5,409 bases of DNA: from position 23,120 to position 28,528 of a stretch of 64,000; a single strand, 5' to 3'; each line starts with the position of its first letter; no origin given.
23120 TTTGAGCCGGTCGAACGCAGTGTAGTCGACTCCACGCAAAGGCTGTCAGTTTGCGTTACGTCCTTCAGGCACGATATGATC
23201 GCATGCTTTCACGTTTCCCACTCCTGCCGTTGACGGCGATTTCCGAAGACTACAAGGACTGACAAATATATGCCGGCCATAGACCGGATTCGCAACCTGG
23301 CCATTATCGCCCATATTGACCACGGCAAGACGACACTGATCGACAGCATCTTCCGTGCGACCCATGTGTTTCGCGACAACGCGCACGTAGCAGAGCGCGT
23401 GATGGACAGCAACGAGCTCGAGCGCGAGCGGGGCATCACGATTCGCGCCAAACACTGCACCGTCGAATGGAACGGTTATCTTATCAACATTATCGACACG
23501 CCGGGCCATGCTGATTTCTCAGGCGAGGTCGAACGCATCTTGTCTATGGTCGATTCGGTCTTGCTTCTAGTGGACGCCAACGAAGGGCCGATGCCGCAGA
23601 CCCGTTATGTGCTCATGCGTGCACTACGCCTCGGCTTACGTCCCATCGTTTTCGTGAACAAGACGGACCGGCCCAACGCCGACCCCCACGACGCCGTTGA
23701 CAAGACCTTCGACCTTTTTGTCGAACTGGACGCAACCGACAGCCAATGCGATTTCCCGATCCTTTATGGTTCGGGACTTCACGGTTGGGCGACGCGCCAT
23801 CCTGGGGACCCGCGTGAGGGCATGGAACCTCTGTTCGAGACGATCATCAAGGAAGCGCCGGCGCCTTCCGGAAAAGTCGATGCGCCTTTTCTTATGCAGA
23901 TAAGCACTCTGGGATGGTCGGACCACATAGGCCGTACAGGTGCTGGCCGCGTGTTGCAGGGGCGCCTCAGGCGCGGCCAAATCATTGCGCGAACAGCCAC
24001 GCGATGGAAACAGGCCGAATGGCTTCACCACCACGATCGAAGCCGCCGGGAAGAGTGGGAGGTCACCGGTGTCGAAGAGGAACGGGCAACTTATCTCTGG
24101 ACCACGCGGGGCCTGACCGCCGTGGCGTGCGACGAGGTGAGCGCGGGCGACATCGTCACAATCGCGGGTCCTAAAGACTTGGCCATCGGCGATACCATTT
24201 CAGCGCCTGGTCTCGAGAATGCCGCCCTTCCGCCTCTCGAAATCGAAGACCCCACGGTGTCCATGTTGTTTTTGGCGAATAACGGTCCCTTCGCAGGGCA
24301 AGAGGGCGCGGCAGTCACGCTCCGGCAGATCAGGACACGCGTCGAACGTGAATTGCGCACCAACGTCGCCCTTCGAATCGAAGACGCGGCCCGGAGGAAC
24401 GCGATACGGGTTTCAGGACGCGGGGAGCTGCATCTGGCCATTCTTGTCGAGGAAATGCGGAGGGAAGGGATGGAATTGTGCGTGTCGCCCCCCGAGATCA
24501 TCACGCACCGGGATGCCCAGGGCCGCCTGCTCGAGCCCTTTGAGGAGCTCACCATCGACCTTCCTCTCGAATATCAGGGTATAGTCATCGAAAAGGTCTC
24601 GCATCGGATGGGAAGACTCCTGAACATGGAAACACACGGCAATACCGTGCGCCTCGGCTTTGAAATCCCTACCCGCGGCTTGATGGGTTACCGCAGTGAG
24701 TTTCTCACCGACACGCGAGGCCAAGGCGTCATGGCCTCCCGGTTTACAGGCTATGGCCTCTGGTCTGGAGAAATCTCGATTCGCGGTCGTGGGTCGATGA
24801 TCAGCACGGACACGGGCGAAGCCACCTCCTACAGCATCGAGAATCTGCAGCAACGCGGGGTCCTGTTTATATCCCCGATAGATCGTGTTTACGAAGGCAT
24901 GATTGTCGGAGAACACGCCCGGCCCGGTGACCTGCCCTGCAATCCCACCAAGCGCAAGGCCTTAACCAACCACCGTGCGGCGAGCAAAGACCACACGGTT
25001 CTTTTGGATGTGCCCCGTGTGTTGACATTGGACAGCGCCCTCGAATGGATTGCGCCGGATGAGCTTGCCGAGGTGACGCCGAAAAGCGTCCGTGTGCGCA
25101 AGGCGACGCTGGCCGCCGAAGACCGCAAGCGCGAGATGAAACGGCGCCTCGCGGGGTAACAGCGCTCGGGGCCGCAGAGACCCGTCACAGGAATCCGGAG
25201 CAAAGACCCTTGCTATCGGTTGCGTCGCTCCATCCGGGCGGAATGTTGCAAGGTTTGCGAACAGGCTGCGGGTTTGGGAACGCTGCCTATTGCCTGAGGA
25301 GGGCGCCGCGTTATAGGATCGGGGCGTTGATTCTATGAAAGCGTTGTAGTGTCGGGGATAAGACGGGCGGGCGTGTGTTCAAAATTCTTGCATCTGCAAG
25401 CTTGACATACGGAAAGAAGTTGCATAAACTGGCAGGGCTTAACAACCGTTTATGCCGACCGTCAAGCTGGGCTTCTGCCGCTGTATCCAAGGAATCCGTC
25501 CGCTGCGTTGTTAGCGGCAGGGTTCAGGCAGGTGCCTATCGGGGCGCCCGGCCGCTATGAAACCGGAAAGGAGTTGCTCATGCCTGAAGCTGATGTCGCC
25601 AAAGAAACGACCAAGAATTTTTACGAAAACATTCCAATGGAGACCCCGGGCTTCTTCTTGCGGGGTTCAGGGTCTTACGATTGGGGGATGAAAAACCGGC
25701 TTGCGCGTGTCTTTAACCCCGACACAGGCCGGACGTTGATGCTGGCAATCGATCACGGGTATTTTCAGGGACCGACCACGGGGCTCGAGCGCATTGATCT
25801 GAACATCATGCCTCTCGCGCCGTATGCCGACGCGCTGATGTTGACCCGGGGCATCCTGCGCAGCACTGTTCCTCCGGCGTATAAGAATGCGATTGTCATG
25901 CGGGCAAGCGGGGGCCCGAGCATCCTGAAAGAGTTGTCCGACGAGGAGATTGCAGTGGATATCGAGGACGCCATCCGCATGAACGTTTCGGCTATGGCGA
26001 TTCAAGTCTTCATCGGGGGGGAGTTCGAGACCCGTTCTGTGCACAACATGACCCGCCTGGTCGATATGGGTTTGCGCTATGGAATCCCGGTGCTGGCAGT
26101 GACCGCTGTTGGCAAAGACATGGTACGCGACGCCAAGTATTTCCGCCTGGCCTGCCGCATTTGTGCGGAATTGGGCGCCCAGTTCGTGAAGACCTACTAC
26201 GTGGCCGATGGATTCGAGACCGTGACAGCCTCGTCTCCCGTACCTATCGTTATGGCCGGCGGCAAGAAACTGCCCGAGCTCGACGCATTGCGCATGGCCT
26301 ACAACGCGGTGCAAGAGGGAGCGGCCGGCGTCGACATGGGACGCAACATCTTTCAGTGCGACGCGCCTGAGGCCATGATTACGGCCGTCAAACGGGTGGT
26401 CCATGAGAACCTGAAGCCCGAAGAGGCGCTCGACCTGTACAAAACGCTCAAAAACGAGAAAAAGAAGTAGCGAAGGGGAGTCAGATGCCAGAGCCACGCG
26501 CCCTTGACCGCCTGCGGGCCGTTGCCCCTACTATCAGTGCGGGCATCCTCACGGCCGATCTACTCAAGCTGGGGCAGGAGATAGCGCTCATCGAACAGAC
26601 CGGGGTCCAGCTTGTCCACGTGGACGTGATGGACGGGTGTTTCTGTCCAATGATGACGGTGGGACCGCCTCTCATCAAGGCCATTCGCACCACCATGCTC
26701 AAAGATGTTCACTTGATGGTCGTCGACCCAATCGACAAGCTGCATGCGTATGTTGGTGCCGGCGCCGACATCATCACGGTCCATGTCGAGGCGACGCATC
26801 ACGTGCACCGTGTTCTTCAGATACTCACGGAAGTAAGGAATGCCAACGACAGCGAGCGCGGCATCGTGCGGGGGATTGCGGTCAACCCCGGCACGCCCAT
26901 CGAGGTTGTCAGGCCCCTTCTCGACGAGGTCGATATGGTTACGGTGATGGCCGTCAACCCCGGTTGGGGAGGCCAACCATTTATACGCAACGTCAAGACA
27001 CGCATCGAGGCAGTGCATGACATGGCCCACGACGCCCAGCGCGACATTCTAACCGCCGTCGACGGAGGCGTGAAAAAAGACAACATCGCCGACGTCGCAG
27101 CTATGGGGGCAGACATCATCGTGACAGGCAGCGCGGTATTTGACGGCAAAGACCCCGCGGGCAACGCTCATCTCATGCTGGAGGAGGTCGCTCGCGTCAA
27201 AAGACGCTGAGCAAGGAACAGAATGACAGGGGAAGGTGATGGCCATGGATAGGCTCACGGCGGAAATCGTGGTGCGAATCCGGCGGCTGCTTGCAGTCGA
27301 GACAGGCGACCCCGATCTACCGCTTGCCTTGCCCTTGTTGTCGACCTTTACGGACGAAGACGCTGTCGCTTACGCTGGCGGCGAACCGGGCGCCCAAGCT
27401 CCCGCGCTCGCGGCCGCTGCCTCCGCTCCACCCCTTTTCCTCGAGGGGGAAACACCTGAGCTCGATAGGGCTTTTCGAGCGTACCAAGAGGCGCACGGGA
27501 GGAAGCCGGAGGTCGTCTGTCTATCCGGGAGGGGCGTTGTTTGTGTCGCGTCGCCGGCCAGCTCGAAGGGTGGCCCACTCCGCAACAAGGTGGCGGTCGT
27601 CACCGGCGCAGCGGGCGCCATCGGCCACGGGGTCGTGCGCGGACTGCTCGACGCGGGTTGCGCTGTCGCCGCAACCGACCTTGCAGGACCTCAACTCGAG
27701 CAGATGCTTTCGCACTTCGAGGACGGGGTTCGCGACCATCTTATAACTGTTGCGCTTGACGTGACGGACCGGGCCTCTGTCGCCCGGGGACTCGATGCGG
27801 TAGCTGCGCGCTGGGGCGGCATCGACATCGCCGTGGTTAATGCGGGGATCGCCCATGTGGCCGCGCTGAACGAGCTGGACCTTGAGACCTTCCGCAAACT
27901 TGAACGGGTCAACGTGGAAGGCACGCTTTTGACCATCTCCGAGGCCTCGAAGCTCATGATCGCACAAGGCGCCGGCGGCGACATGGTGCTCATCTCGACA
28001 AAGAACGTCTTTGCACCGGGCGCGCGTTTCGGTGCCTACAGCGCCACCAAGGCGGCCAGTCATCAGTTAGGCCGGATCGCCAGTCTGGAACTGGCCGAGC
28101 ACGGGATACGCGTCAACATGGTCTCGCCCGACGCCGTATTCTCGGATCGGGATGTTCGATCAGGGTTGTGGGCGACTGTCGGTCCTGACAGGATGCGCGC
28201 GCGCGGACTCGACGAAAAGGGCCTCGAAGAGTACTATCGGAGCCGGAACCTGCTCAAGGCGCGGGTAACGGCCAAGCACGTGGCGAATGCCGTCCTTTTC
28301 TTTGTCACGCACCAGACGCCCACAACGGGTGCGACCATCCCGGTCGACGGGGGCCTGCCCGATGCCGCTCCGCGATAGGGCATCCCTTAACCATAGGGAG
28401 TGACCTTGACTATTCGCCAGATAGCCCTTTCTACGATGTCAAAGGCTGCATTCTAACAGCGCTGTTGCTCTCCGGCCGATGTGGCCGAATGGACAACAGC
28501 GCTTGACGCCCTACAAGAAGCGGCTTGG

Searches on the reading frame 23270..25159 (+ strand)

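Call 35: search_protein_families(library=pfam, proteins=[window:23270-25159:+], max_evalue=0.0001)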
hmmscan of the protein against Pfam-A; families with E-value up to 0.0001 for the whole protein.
window:23270-25159:+ (629 aa): 5 families
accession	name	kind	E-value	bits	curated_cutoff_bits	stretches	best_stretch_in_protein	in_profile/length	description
PF00009.33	GTP_EFTU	-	3.6e-57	193.4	26.5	1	6-197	2-187/188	Elongation factor Tu GTP binding domain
PF21018.2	BipA_C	-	5.9e-41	139.1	23.8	1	507-614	1-108/110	TypA/BipA C-terminal domain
PF00679.30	EFG_C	-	5.1e-21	75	27.9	1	419-502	1-85/89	Elongation factor G C-terminus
PF03144.31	GTP_EFTU_D2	-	2.1e-06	28.5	30.3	1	221-310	1-72/73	Elongation factor Tu domain 2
PF01926.29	MMR_HSR1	-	4.8e-05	23.9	21.9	0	13-130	5-112/113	50S ribosome-binding GTPase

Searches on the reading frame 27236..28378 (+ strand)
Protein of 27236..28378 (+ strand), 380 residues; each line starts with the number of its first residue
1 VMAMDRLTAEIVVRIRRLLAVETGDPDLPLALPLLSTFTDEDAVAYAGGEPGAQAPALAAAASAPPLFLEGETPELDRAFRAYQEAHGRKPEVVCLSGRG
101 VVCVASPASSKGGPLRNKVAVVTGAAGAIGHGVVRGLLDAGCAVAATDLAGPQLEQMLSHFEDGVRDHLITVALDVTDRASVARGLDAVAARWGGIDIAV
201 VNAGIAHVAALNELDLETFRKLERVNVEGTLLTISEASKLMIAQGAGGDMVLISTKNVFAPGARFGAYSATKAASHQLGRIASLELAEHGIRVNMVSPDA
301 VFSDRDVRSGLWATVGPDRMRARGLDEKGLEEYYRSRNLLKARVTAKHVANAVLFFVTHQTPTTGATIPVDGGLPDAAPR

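Call 35: search_protein_families(library=pfam, proteins=[window:27236-28378:+], max_evalue=0.0001)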
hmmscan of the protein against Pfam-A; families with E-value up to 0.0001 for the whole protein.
window:27236-28378:+ (380 aa): 4 families
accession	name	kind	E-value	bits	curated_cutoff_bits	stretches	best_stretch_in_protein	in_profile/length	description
PF00106.31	adh_short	-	3.4e-40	138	26.6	1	118-304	1-185/195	short chain dehydrogenase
PF13561.12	adh_short_C2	-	3.8e-37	128.5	27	1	124-374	1-235/236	Enoyl-(Acyl carrier protein) reductase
PF01370.27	Epimerase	-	9.3e-06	25.7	20.9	1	121-275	2-149/240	NAD dependent epimerase/dehydratase family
PF08659.16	KR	-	2e-05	25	22.6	1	121-231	4-117/180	KR domain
